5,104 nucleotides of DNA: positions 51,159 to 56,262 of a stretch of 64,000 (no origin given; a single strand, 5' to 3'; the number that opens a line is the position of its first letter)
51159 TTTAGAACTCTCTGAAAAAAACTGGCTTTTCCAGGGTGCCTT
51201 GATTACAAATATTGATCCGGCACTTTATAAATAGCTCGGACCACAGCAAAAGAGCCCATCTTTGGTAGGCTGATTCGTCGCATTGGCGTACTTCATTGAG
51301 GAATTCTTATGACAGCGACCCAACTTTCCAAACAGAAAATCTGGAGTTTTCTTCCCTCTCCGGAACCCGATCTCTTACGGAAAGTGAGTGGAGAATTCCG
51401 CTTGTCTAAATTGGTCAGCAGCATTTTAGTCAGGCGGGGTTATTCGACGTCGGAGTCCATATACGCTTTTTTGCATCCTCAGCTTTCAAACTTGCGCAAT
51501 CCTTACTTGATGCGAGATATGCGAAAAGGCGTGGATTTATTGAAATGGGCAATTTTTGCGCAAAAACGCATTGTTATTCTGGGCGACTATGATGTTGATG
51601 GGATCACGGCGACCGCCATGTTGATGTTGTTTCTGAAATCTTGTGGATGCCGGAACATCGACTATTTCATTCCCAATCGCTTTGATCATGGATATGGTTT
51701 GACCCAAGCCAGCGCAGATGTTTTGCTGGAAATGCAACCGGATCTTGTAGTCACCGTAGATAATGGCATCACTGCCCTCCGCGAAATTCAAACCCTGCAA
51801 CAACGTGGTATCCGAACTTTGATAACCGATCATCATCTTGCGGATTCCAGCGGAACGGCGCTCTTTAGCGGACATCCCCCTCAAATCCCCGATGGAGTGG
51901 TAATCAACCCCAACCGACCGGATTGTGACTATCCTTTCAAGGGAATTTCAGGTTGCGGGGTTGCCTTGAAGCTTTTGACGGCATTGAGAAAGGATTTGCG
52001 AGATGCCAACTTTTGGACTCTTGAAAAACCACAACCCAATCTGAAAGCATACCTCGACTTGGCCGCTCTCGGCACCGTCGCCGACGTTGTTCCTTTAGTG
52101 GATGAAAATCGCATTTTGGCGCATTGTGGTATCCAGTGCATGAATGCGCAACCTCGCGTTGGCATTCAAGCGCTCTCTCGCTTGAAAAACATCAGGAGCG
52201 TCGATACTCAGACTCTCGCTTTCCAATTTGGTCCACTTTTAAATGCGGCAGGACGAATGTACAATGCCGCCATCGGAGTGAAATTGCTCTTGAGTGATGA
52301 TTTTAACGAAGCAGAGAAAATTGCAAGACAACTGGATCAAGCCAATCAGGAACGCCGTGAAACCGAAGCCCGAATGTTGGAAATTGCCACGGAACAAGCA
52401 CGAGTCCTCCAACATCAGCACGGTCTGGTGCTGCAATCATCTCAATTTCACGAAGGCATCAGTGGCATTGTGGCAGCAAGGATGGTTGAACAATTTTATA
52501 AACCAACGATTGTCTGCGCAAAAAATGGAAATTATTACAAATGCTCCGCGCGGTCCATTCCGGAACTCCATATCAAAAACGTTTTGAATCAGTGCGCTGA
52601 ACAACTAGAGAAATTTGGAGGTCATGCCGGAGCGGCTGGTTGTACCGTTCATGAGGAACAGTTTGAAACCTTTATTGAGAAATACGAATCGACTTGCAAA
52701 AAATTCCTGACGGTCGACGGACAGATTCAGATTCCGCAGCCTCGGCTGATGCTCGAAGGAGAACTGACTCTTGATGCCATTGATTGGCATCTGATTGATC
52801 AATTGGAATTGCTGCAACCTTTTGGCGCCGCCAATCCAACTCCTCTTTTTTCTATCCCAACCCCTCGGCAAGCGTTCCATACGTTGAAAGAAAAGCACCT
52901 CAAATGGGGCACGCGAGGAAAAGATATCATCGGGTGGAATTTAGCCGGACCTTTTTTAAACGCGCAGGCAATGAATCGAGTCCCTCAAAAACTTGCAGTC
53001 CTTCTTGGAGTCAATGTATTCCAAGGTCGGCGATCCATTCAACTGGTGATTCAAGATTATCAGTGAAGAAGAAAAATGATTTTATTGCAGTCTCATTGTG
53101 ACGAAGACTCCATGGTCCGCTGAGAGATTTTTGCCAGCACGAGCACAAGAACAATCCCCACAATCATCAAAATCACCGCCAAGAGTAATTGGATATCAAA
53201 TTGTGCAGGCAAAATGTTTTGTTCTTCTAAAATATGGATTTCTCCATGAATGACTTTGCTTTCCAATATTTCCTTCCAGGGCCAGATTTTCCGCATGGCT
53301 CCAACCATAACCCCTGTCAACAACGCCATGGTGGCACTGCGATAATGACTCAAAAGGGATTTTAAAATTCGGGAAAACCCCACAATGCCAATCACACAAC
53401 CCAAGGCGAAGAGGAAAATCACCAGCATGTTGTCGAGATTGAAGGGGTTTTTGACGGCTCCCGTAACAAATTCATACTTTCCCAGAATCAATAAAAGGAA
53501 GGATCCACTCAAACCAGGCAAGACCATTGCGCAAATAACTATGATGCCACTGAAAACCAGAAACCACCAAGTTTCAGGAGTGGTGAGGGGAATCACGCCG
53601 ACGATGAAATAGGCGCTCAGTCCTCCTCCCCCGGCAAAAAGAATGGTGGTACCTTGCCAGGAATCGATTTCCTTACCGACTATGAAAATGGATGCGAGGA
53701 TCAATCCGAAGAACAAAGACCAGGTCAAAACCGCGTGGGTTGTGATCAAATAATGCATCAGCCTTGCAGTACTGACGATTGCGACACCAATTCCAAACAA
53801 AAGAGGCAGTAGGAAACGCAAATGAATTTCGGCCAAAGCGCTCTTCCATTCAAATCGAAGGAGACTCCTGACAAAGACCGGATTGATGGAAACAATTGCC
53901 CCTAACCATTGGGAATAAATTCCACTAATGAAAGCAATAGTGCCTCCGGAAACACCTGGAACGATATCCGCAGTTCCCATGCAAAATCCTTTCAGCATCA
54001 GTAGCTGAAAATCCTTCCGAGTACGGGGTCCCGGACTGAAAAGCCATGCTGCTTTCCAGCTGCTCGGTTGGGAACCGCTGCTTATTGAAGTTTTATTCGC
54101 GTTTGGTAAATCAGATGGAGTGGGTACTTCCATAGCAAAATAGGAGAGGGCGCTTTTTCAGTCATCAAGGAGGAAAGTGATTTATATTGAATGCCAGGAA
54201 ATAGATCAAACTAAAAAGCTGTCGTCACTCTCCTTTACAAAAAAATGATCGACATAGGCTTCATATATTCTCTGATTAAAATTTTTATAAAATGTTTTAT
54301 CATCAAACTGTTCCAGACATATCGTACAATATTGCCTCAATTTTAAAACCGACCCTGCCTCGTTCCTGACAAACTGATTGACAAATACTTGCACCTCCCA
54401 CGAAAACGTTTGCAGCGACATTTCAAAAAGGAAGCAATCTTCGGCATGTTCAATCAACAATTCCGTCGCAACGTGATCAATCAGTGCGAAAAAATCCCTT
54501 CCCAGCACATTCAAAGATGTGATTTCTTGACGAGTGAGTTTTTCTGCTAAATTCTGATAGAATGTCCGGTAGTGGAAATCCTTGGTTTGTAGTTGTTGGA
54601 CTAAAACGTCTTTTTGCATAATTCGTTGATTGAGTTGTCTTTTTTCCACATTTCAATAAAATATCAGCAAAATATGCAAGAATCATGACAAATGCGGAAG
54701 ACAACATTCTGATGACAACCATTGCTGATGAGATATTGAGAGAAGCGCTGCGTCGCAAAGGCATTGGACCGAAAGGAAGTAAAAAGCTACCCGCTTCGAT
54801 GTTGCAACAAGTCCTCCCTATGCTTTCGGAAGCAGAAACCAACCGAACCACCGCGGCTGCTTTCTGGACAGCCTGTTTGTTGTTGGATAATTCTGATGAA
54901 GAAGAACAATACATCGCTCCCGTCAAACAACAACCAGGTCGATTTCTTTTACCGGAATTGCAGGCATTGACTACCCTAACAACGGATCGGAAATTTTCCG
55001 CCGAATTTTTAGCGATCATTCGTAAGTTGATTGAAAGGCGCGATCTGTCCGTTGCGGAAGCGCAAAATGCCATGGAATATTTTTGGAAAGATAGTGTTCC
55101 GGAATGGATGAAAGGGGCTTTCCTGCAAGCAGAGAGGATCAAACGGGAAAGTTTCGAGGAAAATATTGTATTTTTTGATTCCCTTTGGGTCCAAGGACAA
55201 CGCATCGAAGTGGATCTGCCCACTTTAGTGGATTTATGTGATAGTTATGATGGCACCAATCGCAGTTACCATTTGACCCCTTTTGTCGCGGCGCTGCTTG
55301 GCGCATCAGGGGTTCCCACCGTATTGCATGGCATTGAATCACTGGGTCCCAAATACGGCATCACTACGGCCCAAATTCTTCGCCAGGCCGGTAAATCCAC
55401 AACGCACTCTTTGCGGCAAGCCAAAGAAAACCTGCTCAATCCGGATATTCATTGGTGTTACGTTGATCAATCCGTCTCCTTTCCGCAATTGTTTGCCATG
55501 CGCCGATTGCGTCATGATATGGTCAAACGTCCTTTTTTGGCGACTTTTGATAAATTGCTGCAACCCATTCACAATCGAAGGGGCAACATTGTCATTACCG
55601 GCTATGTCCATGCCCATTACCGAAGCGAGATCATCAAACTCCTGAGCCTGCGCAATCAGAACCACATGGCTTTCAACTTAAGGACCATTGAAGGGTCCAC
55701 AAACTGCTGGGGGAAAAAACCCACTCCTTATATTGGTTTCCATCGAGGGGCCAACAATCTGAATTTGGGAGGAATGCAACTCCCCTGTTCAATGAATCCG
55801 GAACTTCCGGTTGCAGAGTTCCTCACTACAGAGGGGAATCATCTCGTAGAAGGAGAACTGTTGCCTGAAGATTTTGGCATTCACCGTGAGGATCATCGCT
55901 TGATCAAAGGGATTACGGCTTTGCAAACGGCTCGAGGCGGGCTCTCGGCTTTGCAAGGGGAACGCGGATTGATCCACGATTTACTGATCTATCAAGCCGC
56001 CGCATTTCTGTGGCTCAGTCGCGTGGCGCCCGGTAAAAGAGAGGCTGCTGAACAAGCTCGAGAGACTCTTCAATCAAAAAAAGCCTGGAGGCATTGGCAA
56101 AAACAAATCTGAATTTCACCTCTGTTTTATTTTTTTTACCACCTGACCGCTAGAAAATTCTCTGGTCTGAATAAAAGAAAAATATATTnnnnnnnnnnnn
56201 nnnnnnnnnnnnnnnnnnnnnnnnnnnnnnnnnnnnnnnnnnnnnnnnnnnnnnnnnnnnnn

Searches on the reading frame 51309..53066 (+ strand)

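Call 10: search_protein_families(library=pfam, proteins=[window:51309-53066:+], max_evalue=0.01)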
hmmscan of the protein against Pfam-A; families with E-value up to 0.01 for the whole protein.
window:51309-53066:+ (585 aa): 3 families
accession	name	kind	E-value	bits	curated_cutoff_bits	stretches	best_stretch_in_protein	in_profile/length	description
PF01368.27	DHH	-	3.3e-23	82.8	28.1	1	87-256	1-125/125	DHH family, N-terminal domain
PF17768.7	RecJ_OB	-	1.2e-15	57.9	27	1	483-583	2-107/107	RecJ OB domain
PF02272.25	DHHA1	-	3.2e-15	56.9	25.9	1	373-464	5-101/102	DHHA1 domain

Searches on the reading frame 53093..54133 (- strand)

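Call 10: search_protein_families(library=pfam, proteins=[window:53093-54133:-], max_evalue=0.01)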
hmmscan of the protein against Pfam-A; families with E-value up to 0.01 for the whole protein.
window:53093-54133:- (346 aa): 1 family
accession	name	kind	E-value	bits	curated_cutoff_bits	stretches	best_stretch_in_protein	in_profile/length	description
PF04018.18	VCA0040-like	-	3.3e-82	276.2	26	1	52-293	1-238/246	Undecaprenyl phosphate translocase-like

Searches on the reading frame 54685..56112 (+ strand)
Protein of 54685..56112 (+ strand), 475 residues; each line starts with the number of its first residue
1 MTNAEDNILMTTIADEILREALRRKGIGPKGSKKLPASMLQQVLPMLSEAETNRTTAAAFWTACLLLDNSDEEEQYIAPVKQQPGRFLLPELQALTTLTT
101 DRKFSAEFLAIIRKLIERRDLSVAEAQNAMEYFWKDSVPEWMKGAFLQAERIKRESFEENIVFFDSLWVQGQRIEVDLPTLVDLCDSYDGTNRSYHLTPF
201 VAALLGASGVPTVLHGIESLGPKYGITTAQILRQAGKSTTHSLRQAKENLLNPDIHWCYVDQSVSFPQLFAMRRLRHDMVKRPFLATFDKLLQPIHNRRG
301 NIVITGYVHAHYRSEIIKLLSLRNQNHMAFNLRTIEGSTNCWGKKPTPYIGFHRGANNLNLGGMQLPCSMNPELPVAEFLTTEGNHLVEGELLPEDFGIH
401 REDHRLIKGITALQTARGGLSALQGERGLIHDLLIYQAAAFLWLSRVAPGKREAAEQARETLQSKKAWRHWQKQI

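Call 10: search_protein_families(library=pfam, proteins=[window:54685-56112:+], max_evalue=0.01)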
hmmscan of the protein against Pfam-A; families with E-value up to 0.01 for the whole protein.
window:54685-56112:+ (475 aa): 2 families
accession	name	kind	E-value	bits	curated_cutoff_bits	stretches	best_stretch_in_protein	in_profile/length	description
PF02885.22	Glycos_trans_3N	-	4.7e-09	36.3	26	1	111-159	3-51/63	Glycosyl transferase family, helical bundle domain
PF00591.27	Glycos_transf_3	-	0.00048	20.3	27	1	386-467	170-252/253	Glycosyl transferase family, a/b domain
